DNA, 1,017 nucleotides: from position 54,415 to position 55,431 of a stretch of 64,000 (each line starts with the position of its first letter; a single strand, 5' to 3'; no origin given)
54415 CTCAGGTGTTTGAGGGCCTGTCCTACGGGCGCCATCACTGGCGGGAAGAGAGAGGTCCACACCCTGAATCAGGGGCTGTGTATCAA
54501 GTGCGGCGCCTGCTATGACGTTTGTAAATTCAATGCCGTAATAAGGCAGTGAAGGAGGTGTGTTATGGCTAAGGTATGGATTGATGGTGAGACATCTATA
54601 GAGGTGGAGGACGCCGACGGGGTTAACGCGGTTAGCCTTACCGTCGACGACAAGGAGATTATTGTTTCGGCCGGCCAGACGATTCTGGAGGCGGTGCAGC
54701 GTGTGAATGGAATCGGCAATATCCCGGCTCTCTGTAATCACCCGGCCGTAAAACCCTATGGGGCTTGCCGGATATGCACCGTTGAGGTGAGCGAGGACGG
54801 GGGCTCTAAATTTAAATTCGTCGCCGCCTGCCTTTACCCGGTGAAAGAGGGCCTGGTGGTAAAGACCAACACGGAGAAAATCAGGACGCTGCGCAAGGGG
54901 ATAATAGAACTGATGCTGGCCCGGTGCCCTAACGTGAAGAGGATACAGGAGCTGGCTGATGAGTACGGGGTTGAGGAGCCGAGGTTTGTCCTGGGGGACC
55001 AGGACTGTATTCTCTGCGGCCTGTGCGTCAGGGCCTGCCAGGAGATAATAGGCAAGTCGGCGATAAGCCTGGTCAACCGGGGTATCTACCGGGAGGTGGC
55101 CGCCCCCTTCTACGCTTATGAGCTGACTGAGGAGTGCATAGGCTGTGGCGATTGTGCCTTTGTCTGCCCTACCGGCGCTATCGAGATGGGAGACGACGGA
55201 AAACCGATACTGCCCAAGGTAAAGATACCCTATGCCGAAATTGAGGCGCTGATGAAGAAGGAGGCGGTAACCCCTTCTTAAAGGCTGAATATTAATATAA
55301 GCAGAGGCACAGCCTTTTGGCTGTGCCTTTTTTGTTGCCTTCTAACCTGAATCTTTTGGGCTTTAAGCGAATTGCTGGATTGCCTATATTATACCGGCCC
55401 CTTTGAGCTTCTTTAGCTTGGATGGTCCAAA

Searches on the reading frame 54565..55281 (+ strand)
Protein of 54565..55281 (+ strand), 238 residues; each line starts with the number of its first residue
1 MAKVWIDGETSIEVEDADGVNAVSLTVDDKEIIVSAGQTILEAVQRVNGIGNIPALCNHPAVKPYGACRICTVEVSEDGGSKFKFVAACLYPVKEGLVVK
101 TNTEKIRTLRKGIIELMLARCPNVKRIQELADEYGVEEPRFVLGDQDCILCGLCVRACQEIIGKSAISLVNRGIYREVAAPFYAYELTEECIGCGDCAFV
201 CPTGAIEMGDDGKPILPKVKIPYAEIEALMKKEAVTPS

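Call 68: search_protein_families(library=ncbifam, proteins=[window:54565-55281:+], max_evalue=0.00001)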
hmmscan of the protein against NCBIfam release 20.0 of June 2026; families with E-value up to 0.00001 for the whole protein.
window:54565-55281:+ (238 aa): 19 families
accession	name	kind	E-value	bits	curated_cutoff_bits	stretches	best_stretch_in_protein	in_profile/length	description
NF040763.1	FeFe_hydrog_A6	exception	1e-38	133.1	765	2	23-122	1-94/571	NADH-dependent [FeFe] hydrogenase, group A6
NF005745.0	PRK07569.1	equivalog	7.1e-36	123.7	333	2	21-121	2-96/238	bidirectional hydrogenase complex protein HoxU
TIGR01973.1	NuoG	equivalog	2.8e-23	82.6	470.05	1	25-120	1-90/606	NADH-quinone oxidoreductase subunit NuoG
NF005895.0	PRK07860.1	equivalog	3.4e-21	75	802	1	16-121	11-112/811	NADH-quinone oxidoreductase subunit G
NF040762.1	Hydr_FeFe_Clost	exception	2.4e-19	69.4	900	2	25-118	3-90/572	ferredoxin hydrogenase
NF006305.0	PRK08493.1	equivalog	1.6e-17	62.9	591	1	23-116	2-87/819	NADH-quinone oxidoreductase subunit G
NF009454.0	PRK12814.1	equivalog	1.9e-16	59.6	916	1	21-142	2-118/657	putative NADPH-dependent glutamate synthase small subunit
TIGR02512.1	FeFe_hydrog_A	subfamily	7.9e-13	48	405.95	1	146-216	7-77/375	[FeFe] hydrogenase, group A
NF038196.1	ferrodoxin_EFR1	subfamily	8.9e-10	39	75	1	176-214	171-208/242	EFR1 family ferrodoxin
TIGR01971.1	NuoI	subfamily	1.3e-08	34.5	113.05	1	143-211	39-103/121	NADH-quinone oxidoreductase, chain I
NF058577.1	FdxA_fam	equivalog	3e-08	33.7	65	1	184-212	2-30/52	4Fe-4S ferredoxin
NF042909.1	FMH_DH_FwdF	exception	3.2e-08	33.1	375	1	137-232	6-98/336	tungsten-dependent formylmethanofuran dehydrogenase subunit FwdF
TIGR02912.1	sulfite_red_C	equivalog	1.1e-07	31.1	324.1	1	114-207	137-219/314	sulfite reductase subunit C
NF006183.0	PRK08318.1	equivalog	3.2e-07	29.5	335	1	116-210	315-399/422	NAD-dependent dihydropyrimidine dehydrogenase subunit PreA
NF045874.1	Vhu_polyferre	exception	1.4e-06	27.3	600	1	138-226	79-164/381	F420-non-reducing hydrogenase associated-polyferredoxin VhuB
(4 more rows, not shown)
